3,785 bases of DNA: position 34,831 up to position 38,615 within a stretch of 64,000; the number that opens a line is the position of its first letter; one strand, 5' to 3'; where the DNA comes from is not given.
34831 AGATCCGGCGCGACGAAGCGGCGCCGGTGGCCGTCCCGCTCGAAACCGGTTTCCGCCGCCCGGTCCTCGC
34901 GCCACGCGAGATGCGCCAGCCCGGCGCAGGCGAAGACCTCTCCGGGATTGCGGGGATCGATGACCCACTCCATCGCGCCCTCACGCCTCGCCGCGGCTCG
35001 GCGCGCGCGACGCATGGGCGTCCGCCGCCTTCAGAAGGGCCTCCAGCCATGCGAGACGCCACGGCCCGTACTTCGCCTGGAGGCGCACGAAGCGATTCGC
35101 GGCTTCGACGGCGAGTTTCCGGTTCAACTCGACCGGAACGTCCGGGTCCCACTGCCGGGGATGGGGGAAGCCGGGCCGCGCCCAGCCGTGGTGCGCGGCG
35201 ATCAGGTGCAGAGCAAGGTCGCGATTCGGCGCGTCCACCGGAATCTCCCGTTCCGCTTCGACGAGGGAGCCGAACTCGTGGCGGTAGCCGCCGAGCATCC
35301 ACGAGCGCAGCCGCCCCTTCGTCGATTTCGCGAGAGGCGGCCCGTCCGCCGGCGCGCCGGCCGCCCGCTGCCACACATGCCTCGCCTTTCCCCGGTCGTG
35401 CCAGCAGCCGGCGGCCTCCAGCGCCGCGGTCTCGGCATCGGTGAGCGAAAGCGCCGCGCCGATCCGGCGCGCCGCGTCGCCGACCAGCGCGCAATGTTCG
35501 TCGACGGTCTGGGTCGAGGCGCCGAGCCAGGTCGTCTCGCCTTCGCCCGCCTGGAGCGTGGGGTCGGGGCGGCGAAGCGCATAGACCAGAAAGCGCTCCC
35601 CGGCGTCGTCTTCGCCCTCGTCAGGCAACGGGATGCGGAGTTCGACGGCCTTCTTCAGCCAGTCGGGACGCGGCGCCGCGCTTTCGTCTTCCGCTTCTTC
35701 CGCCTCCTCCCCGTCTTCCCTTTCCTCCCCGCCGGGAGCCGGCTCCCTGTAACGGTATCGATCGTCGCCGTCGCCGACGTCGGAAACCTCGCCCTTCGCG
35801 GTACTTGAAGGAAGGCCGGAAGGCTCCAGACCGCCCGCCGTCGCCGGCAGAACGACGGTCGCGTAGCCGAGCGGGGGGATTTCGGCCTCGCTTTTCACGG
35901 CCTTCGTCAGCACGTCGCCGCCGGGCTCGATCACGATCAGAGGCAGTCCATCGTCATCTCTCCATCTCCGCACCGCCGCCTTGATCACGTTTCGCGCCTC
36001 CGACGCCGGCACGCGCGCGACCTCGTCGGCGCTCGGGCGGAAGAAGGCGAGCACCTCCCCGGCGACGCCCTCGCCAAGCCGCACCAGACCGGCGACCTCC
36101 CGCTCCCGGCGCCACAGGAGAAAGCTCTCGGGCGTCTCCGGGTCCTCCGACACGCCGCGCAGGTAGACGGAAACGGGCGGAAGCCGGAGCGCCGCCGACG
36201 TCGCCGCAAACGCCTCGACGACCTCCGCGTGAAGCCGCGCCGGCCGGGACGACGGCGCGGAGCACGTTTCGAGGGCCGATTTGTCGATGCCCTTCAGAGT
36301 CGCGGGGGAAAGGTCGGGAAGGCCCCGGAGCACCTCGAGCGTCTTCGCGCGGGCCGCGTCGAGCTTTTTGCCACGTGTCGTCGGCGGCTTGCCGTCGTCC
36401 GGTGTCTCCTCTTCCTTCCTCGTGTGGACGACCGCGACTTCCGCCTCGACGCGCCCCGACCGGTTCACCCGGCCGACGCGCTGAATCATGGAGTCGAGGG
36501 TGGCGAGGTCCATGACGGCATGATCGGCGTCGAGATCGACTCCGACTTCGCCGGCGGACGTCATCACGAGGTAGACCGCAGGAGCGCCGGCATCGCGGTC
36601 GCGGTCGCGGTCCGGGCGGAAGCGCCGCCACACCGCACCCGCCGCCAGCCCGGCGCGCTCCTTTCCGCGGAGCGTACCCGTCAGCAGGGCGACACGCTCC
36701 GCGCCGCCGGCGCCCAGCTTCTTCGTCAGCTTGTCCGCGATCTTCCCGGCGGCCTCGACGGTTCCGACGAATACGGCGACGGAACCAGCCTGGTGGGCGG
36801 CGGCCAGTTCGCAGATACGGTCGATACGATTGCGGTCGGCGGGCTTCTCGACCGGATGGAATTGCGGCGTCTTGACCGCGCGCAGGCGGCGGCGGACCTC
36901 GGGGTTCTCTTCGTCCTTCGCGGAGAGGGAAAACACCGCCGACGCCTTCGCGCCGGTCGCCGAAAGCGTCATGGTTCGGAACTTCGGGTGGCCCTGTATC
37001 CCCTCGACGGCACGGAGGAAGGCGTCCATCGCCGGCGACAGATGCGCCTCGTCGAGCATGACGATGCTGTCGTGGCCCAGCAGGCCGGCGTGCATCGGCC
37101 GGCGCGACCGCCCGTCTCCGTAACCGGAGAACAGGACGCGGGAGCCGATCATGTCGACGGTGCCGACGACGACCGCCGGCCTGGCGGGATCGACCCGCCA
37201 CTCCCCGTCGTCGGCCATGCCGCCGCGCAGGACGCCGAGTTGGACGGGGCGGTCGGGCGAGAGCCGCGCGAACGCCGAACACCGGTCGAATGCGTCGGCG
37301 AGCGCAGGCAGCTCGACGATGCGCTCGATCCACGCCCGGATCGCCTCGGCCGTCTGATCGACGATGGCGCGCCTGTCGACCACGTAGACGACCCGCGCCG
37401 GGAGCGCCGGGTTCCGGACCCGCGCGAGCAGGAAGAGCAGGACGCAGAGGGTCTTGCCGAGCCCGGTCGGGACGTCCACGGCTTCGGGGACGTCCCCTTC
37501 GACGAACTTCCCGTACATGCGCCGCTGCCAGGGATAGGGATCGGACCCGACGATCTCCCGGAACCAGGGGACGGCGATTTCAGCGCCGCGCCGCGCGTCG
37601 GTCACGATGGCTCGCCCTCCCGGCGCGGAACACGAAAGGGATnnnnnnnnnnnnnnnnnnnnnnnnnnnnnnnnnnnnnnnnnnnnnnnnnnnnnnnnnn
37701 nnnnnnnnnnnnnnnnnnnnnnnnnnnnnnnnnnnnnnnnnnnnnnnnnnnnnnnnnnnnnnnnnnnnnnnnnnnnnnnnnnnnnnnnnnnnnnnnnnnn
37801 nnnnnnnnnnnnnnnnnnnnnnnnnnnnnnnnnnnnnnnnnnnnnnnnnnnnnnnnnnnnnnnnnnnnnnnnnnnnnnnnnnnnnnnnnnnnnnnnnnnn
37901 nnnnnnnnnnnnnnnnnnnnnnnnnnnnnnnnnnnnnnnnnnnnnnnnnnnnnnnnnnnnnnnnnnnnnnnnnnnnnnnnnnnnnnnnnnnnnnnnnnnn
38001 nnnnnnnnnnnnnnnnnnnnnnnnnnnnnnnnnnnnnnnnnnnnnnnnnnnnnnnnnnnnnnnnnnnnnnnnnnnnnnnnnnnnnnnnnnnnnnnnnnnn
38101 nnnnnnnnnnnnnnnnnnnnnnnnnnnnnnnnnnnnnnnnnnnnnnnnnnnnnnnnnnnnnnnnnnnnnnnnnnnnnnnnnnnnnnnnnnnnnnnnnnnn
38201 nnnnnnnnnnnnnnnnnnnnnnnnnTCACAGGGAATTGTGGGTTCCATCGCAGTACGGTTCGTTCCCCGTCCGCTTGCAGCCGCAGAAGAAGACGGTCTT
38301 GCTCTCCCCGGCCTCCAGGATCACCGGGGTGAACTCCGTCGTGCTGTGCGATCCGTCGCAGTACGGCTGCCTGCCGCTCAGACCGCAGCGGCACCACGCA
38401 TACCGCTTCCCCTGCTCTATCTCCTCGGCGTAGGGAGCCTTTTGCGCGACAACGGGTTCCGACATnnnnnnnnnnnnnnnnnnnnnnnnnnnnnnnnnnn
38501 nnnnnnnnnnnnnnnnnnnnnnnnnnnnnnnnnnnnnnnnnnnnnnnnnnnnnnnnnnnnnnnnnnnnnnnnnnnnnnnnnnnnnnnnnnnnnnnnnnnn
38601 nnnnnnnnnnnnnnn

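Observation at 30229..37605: Type I-G/I-U (Csb-variant) CRISPR-Cas locus with no adaptation genes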

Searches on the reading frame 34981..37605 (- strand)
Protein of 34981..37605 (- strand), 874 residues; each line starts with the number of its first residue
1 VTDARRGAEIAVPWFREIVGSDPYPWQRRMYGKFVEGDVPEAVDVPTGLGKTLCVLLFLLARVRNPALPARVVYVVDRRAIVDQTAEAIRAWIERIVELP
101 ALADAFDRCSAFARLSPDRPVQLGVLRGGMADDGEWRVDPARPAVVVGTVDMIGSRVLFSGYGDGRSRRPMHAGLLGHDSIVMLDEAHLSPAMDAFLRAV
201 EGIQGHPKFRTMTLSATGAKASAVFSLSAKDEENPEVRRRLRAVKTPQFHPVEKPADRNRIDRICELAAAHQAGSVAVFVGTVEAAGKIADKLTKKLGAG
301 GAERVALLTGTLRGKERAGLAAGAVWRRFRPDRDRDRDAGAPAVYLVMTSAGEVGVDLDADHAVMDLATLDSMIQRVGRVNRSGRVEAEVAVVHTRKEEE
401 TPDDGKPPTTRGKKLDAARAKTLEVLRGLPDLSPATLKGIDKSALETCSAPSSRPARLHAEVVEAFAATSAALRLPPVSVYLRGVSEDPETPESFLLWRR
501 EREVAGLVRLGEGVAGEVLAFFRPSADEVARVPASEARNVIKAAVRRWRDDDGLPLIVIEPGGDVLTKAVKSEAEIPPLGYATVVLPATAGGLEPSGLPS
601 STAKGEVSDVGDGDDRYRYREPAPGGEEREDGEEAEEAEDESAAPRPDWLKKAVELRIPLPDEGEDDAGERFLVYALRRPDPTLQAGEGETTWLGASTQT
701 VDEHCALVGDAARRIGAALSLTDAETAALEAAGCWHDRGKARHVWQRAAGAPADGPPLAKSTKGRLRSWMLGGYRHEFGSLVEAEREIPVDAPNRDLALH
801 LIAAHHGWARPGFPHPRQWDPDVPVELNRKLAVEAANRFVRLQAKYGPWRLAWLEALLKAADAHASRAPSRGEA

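Call 6: search_protein_families(library=ncbifam, proteins=[window:34981-37605:-], max_evalue=0.01)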
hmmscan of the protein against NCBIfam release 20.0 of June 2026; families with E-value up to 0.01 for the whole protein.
window:34981-37605:- (874 aa): 7 families
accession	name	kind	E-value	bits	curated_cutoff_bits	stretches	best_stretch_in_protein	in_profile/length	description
TIGR02621.3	cas3_GSU0051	exception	5.3e-189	630.9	400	1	14-867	5-854/854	type I-G CRISPR-associated helicase/endonuclease Cas3g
TIGR01587.1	cas3_core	equivalog_domain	4e-17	62.4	102.45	1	179-400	125-339/358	CRISPR-associated helicase Cas3'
TIGR01596.1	cas3_HD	equivalog_domain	3e-09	37.2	43.45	1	702-856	2-135/178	CRISPR-associated endonuclease Cas3''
NF007248.0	PRK09694.1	equivalog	1.4e-05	23.3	569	1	215-386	508-665/878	CRISPR-associated helicase/endonuclease Cas3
TIGR04121.1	DEXH_lig_assoc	equivalog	1.9e-05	22.6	850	1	14-96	6-89/804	ligase-associated DNA damage response DEXH box helicase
TIGR02562.1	cas3_yersinia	equivalog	9.8e-05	20.3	565.95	1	347-386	842-882/1110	type I-F CRISPR-associated helicase Cas3f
TIGR03158.1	cas3_cyano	exception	0.0047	16.1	69.1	0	330-380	306-356/357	type I-D CRISPR-associated helicase Cas3'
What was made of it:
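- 34981..37605 (-): cas3g: superfamily-2 helicase with a C-terminal HD nuclease (874 aa). The cas3_HD model matches residues 702-856 (call 6).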

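Call 7: search_protein_families(library=pfam, proteins=[window:34981-37605:-], max_evalue=0.01)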
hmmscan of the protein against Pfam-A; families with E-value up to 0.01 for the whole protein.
window:34981-37605:- (874 aa): 4 families
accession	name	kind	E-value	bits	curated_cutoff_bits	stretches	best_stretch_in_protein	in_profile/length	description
PF22590.2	Cas3-like_C_2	-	4.9e-14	52.9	27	1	273-384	2-105/106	CRISPR-associated nuclease/helicase Cas3, C-terminal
PF00270.35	DEAD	-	1.6e-10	41.4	26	1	27-219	4-161/167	DEAD/DEAH box helicase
PF04851.21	ResIII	-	2.9e-07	31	22.5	1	37-217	22-161/164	Type III restriction enzyme, res subunit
PF00271.37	Helicase_C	-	4.1e-06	27.5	23.5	1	261-384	3-110/110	Helicase conserved C-terminal domain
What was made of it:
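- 34981..37605 (-): Pfam finds DEAD, Helicase_C and Cas3-like_C_2 (call 7).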

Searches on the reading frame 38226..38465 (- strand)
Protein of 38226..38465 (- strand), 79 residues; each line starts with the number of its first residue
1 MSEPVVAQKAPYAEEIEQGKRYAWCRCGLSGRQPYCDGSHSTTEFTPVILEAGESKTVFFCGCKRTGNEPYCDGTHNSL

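Call 67: search_protein_families(library=pfam, proteins=[window:38226-38465:-], max_evalue=0.01)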
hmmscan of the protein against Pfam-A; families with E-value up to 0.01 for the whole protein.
window:38226-38465:- (79 aa): 1 family
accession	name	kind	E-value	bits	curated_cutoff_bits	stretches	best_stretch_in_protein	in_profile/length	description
PF09360.15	zf-CDGSH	-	1.4e-20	73.7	29.5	2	15-41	21-48/48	Iron-binding zinc finger CDGSH type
